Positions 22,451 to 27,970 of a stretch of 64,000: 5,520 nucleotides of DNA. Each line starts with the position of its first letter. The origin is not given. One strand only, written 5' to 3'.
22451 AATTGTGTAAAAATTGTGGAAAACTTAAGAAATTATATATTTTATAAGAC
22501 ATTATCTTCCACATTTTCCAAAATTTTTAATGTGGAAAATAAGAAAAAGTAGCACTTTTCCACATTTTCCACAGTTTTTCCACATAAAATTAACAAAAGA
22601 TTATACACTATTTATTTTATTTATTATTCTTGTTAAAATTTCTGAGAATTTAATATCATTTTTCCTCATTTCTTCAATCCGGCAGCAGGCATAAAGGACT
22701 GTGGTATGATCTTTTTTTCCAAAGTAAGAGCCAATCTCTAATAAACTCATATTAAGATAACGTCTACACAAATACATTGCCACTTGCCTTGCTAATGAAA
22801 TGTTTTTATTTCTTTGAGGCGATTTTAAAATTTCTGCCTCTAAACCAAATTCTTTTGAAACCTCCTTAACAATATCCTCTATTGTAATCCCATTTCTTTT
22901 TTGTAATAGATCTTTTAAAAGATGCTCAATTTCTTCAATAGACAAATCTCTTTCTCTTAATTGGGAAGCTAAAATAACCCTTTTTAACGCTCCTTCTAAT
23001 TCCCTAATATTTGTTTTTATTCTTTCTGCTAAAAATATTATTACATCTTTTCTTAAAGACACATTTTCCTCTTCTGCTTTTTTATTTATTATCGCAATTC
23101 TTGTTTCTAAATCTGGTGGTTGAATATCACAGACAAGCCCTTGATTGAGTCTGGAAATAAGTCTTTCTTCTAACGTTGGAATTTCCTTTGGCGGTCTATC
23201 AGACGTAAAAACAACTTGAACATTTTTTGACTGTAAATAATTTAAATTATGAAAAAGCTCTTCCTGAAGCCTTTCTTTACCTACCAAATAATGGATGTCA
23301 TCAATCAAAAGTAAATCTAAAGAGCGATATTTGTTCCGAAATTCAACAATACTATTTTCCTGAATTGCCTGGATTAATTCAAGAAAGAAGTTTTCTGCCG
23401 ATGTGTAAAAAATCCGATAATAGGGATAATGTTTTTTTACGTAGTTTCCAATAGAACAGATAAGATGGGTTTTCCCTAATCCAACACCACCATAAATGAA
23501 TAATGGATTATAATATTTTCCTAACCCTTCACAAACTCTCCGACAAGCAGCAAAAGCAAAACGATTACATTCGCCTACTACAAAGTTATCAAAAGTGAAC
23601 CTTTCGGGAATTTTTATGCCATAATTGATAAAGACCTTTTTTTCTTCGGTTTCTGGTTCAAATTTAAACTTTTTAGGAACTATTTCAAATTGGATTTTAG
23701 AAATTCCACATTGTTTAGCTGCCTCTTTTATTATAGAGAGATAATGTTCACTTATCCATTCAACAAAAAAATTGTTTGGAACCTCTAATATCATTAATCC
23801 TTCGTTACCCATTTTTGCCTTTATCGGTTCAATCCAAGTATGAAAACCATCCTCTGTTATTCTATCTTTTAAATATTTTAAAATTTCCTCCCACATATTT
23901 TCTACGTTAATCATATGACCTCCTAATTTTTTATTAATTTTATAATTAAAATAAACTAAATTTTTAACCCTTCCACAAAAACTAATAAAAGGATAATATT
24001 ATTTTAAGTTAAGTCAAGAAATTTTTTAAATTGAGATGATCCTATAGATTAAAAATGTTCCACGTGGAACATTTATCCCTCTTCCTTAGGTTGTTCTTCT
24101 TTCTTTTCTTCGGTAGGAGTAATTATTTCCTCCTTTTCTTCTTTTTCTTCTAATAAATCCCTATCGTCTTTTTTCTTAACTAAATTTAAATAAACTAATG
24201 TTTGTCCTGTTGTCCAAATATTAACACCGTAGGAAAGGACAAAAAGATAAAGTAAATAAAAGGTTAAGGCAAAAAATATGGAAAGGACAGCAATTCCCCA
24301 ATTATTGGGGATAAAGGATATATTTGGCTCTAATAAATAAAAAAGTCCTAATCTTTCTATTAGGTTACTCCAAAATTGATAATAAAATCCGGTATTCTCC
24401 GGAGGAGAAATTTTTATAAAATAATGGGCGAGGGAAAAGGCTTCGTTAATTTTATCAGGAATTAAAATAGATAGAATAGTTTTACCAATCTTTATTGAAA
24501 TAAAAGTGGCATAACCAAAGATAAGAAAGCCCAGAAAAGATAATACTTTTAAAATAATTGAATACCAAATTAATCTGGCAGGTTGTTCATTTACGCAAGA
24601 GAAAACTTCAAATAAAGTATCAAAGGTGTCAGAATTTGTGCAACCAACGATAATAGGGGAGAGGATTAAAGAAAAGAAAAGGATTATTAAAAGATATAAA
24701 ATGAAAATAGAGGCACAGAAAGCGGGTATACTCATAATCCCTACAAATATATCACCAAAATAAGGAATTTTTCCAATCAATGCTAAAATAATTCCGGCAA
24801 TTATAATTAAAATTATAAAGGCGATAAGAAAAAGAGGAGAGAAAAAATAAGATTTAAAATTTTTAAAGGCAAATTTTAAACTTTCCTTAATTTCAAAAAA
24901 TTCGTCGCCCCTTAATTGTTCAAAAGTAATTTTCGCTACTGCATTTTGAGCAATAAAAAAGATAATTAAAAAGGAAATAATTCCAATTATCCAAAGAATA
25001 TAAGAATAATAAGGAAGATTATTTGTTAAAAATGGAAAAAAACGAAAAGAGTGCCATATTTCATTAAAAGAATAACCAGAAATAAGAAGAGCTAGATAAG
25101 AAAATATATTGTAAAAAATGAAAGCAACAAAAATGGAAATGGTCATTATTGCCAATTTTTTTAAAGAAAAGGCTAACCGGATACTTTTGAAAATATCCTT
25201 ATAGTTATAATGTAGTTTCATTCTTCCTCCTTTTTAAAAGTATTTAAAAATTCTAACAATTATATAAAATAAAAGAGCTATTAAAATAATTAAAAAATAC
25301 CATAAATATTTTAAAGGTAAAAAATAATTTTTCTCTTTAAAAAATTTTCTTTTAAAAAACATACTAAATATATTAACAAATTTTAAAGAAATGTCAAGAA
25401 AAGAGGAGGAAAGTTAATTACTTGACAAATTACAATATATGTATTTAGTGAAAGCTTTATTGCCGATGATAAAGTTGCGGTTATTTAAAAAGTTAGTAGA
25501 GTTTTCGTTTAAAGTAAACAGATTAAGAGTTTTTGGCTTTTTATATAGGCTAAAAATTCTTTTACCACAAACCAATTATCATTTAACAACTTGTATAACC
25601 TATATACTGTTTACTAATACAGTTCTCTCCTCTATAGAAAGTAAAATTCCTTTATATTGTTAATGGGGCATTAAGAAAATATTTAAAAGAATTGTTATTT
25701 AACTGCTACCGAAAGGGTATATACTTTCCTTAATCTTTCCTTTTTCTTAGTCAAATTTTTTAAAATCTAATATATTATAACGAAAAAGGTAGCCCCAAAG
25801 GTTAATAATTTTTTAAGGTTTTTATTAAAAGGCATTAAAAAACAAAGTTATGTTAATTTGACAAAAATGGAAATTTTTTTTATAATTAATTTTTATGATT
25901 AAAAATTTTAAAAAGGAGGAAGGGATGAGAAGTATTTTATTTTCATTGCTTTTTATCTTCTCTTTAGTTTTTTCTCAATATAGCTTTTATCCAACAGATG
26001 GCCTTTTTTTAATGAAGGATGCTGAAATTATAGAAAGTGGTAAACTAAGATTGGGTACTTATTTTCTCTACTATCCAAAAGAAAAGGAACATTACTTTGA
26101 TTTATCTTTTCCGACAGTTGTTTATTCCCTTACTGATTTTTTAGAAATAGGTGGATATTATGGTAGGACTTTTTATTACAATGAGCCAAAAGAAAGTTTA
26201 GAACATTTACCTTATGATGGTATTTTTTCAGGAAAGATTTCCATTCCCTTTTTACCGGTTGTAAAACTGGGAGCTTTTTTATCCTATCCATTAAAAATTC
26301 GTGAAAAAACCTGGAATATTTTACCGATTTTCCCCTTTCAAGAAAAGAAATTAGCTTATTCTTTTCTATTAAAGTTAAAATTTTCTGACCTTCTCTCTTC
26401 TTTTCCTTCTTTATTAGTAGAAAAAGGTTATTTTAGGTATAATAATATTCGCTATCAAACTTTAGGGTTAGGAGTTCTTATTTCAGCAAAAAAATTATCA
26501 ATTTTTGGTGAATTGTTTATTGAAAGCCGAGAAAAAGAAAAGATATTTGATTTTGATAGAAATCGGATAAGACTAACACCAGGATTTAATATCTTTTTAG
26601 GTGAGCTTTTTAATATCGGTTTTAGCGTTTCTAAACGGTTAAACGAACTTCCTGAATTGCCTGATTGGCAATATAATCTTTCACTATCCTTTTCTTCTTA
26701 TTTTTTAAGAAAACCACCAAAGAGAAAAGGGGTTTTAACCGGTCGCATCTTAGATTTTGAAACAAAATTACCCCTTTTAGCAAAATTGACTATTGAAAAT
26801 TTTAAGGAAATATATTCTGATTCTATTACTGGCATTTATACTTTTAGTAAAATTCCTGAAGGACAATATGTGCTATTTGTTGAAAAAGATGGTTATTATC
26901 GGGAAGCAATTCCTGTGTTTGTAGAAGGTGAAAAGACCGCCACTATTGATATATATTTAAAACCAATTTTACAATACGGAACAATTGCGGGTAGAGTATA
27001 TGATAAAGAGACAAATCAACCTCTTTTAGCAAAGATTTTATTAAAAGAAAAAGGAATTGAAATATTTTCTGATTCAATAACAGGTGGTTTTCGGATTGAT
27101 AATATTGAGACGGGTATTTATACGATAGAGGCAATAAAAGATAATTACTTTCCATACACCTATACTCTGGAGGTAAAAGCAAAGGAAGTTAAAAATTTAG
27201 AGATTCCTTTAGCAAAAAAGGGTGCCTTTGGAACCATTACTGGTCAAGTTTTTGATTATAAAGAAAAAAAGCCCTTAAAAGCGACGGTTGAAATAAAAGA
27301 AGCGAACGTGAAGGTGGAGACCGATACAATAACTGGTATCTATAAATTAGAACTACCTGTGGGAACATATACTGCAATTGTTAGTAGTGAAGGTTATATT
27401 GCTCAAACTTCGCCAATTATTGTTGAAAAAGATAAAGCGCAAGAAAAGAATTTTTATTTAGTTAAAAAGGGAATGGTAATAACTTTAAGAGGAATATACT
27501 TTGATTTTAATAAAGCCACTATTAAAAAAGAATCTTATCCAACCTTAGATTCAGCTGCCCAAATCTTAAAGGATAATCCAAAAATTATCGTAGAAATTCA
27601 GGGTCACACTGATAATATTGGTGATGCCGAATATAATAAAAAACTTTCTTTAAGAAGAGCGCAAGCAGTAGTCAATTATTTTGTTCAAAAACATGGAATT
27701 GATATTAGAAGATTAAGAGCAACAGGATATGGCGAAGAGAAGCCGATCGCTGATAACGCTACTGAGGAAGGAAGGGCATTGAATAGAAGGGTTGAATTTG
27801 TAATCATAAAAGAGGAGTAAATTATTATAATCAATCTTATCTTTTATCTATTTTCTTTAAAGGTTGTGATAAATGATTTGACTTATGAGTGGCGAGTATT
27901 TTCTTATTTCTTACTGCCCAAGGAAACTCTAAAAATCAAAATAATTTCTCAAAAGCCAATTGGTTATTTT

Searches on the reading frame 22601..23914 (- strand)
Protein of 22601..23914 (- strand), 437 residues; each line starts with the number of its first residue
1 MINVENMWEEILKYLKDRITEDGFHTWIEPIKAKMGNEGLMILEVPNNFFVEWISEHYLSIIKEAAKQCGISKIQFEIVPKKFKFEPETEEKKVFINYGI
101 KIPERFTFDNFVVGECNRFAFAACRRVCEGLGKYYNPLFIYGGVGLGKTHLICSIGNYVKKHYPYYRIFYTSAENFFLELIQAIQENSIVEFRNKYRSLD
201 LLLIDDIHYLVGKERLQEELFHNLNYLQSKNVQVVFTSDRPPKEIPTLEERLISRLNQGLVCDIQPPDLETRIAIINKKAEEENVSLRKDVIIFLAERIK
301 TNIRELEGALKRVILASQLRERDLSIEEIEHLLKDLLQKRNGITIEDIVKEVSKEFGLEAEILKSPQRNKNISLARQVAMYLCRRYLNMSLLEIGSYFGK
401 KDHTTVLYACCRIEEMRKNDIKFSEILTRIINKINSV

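Call 18: search_protein_families(library=pfam, proteins=[window:22601-23914:-])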
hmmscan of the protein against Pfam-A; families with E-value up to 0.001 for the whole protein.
window:22601-23914:- (437 aa): 8 families
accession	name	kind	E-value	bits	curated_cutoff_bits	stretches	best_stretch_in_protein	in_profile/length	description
PF00308.24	Bac_DnaA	-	6.8e-63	212.1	23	1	104-263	3-162/162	Bacterial DnaA ATPAse domain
PF08299.17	Bac_DnaA_C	-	2e-27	95.4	31.5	1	345-413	1-69/69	Bacterial dnaA protein helix-turn-helix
PF11638.13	DnaA_N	-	2.8e-19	69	24.6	1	6-67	2-64/65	DnaA N-terminal domain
PF01695.23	IstB_IS21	-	1.5e-09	38.1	24.1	1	139-241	96-195/238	IstB-like ATP binding protein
PF00004.35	AAA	-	3.4e-08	34.4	21.2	1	139-254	2-125/131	ATPase family associated with various cellular activities (AAA)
PF13401.12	AAA_22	-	0.00032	21.5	27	0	137-237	7-121/130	AAA domain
PF22688.2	Hda_lid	-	0.00034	21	27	0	271-326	3-58/65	Hda, lid domain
PF01637.24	ATPase_2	-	0.00046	20.5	33.2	1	135-190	20-75/225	ATPase domain predominantly from Archaea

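Call 29: find_homologous_proteins(query=window:22601-23914:-, max_evalue=1e-60)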
Query window:22601-23914:- (437 aa): 7996 proteins with E <= 1e-60 among 8000 candidates; the best 120 are listed.
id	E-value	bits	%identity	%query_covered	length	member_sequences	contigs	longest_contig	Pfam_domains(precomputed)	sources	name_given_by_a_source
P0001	1.1e-288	975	100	100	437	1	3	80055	PF11638.14,PF01695.24,PF00308.25,PF08299.18,PF00004.36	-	-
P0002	1.2e-266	902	91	100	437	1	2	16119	PF11638.14,PF01695.24,PF00308.25,PF08299.18,PF00004.36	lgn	-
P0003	7.5e-259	877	89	100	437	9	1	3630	PF11638.14,PF01695.24,PF00308.25,PF08299.18,PF00004.36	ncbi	-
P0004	1.5e-255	866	86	100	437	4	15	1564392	PF11638.14,PF01695.24,PF00308.25,PF08299.18,PF00004.36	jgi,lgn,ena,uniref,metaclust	jgi:chromosomal replication initiator protein|uniref:Chromosomal replication initiator protein DnaA 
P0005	7.1e-255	864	87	100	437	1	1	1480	PF11638.14,PF01695.24,PF00308.25,PF08299.18,PF00004.36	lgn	-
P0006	9.5e-138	478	52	98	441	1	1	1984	PF11638.14,PF22688.3,PF01695.24,PF00308.25,PF08299.18,PF00004.36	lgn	-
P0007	1.1e-136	474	53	100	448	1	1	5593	PF11638.14,PF01695.24,PF00308.25,PF08299.18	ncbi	-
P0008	2.0e-136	473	49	100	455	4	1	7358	PF11638.14,PF22688.3,PF01695.24,PF00308.25,PF08299.18,PF00004.36,PF01637.25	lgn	-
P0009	1.9e-134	467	52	100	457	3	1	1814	PF11638.14,PF01695.24,PF00308.25,PF08299.18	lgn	-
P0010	1.6e-133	464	51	98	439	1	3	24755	PF11638.14,PF22688.3,PF01695.24,PF00308.25,PF08299.18,PF00004.36,PF01637.25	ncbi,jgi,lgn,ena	-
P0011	2.0e-133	464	49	98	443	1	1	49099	PF11638.14,PF22688.3,PF01695.24,PF00308.25,PF08299.18,PF00004.36,PF01637.25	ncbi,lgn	-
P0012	1.2e-132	461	52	100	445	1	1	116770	PF11638.14,PF00308.25,PF08299.18,PF00004.36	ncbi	-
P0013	4.2e-132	459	51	100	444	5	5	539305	PF11638.14,PF00308.25,PF08299.18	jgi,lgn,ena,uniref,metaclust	jgi:chromosomal replication initiator protein|uniref:Chromosomal replication initiator protein DnaA 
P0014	1.5e-131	457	50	100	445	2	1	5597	PF11638.14,PF01695.24,PF00308.25,PF08299.18,PF00004.36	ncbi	-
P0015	2.2e-131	457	48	98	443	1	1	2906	PF11638.14,PF22688.3,PF01695.24,PF00308.25,PF08299.18,PF00004.36,PF01637.25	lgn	-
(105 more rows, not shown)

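Call 30: find_encoding_contigs(protein=P0004, flank=10000, max_places=4)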
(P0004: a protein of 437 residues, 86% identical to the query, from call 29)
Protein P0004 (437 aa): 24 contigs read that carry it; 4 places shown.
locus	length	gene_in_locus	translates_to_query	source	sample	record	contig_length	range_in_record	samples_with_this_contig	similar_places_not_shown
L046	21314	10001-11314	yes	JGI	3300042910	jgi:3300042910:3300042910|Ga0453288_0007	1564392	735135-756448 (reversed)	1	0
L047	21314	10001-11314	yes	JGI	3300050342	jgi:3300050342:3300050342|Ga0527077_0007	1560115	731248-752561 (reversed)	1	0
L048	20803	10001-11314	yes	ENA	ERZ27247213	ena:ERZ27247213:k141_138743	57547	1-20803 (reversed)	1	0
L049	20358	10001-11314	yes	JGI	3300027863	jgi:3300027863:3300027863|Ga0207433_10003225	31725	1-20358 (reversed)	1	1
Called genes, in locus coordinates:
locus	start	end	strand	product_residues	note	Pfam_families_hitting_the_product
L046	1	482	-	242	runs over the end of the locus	PF01061:ABC2_membrane, PF12698:ABC2_membrane_3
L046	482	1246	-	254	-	PF00005:ABC_tran, PF13304:AAA_21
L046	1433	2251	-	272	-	-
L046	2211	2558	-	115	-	-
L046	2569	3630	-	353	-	PF12728:HTH_17, PF01555:N6_N4_Mtase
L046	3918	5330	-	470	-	-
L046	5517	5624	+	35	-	-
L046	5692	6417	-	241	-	PF08291:Peptidase_M15_3 (faint)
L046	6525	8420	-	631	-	PF08308:PEGA (faint), PF13620:CarboxypepD_reg (weak), PF13715:CarbopepD_reg_2 (weak), PF00691:OmpA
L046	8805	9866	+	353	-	-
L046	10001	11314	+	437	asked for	PF11638:DnaA_N, PF00308:Bac_DnaA, PF01695:IstB_IS21, PF00004:AAA (weak), PF08299:Bac_DnaA_C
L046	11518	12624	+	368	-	PF02073:Peptidase_M29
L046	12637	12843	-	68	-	PF00313:CSD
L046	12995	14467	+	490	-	PF24981:Beta-prop_ATRN-LZTR1 (faint), PF01344:Kelch_1 (faint), PF13964:Beta-prop_Calicin (faint)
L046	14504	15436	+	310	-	PF00005:ABC_tran, PF13304:AAA_21 (faint)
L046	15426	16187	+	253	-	PF12679:ABC2_membrane_2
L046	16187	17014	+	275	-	-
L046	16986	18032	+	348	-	PF17792:ThiD2, PF02581:TMP-TENI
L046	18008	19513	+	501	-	PF03023:MurJ, PF01554:MatE (weak)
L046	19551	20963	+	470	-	PF13353:Fer4_12 (weak), PF04055:Radical_SAM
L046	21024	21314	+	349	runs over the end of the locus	PF00154:RecA_N, PF08423:Rad51, PF06745:ATPase (weak), PF27531:MT3502_N (weak), PF21096:RecA_C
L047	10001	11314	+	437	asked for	PF11638:DnaA_N, PF00308:Bac_DnaA, PF01695:IstB_IS21, PF00004:AAA (weak), PF08299:Bac_DnaA_C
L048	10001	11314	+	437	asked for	PF11638:DnaA_N, PF00308:Bac_DnaA, PF01695:IstB_IS21, PF00004:AAA (weak), PF08299:Bac_DnaA_C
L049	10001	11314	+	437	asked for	PF11638:DnaA_N, PF00308:Bac_DnaA, PF01695:IstB_IS21, PF00004:AAA (weak), PF08299:Bac_DnaA_C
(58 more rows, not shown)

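Call 31: find_encoding_contigs(protein=P0002, flank=10000, max_places=3)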
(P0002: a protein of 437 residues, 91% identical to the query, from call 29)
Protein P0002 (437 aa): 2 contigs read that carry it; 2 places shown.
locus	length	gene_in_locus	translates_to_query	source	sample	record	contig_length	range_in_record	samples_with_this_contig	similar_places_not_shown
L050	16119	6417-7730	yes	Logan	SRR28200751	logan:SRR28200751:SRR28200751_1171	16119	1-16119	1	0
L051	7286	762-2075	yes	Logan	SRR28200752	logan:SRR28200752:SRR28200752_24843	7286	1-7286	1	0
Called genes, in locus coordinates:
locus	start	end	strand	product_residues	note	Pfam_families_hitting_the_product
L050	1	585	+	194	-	?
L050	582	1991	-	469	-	-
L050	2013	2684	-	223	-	PF05951:Peptidase_M15_2 (faint), PF08291:Peptidase_M15_3 (faint)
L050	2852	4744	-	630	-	PF08308:PEGA (faint), PF13620:CarboxypepD_reg (weak), PF13715:CarbopepD_reg_2 (weak), PF00691:OmpA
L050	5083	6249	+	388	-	-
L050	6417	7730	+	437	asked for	PF11638:DnaA_N, PF00308:Bac_DnaA, PF01695:IstB_IS21, PF00004:AAA (weak), PF08299:Bac_DnaA_C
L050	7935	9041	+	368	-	PF02073:Peptidase_M29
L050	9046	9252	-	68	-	PF00313:CSD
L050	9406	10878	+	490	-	PF01344:Kelch_1 (faint)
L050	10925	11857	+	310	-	PF00005:ABC_tran, PF13304:AAA_21 (faint)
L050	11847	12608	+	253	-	PF12679:ABC2_membrane_2, PF12730:ABC2_membrane_4 (weak)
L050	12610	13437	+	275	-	-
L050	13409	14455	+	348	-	PF17792:ThiD2, PF02581:TMP-TENI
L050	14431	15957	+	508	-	PF03023:MurJ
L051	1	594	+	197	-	?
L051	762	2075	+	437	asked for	PF11638:DnaA_N, PF00308:Bac_DnaA, PF01695:IstB_IS21, PF00004:AAA (weak), PF08299:Bac_DnaA_C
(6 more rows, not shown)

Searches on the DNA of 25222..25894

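Call 43: search_rna_families(source=window, start=25222, end=25894, threshold=evalue, max_evalue=5)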
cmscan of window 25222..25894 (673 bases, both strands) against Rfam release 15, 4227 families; matches with E-value up to 5: 3.
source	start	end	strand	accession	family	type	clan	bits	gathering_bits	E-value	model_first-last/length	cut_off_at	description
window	25753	25796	+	RF02751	ES036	Gene; sRNA;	-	20.3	37.6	0.26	1-43/43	no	ES036 (CssrF) sRNA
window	25689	25788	-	RF02921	RT-14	Gene; sRNA;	-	20.1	48.1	2.9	1-144/144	no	RT-14 RNA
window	25525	25611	+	RF03338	MIR4416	Gene; miRNA;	-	13.8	70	4.5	33-113/147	no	MIR4416 microRNA precursor family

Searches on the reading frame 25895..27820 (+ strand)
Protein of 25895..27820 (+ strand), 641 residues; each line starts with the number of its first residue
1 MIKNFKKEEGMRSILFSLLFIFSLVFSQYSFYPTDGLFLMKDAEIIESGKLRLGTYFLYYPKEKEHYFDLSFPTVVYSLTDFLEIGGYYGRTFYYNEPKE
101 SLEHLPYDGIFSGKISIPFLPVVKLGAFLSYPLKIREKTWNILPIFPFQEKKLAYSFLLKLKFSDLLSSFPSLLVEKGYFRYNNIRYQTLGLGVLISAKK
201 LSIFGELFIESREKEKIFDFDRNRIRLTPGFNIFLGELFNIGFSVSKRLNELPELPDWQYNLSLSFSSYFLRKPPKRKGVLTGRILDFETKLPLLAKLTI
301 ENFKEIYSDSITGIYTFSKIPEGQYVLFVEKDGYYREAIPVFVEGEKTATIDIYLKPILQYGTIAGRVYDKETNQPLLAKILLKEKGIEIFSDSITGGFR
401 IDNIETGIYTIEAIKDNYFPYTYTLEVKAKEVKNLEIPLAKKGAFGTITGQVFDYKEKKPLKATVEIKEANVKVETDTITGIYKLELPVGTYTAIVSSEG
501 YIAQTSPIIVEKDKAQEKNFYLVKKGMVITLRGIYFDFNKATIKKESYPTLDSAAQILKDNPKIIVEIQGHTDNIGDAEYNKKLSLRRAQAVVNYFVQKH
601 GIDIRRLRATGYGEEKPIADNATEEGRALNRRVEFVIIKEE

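Call 18: search_protein_families(library=pfam, proteins=[window:25895-27820:+])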
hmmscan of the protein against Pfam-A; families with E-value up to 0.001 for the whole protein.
window:25895-27820:+ (641 aa): 6 families
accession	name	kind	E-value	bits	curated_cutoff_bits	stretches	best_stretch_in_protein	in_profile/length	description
PF00691.25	OmpA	-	4.3e-27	94.8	27.2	1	535-631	1-98/98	OmpA family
PF13620.12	CarboxypepD_reg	-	9.7e-22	77.6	32.3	3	447-522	1-81/82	Carboxypeptidase regulatory-like domain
PF13715.12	CarbopepD_reg_2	-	1.3e-19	70.4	32.2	2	448-524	1-78/88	CarboxypepD_reg-like domain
PF08308.17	PEGA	-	9.5e-07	29.1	20.8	0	316-355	28-67/71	PEGA domain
PF05359.17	DUF748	-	0.00012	20.7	50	1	531-589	878-936/1037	Domain of Unknown Function (DUF748)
PF09430.16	EMC7_beta-sandw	-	0.00051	20.7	26.6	0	313-345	29-63/122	ER membrane protein complex subunit 7, beta-sandwich domain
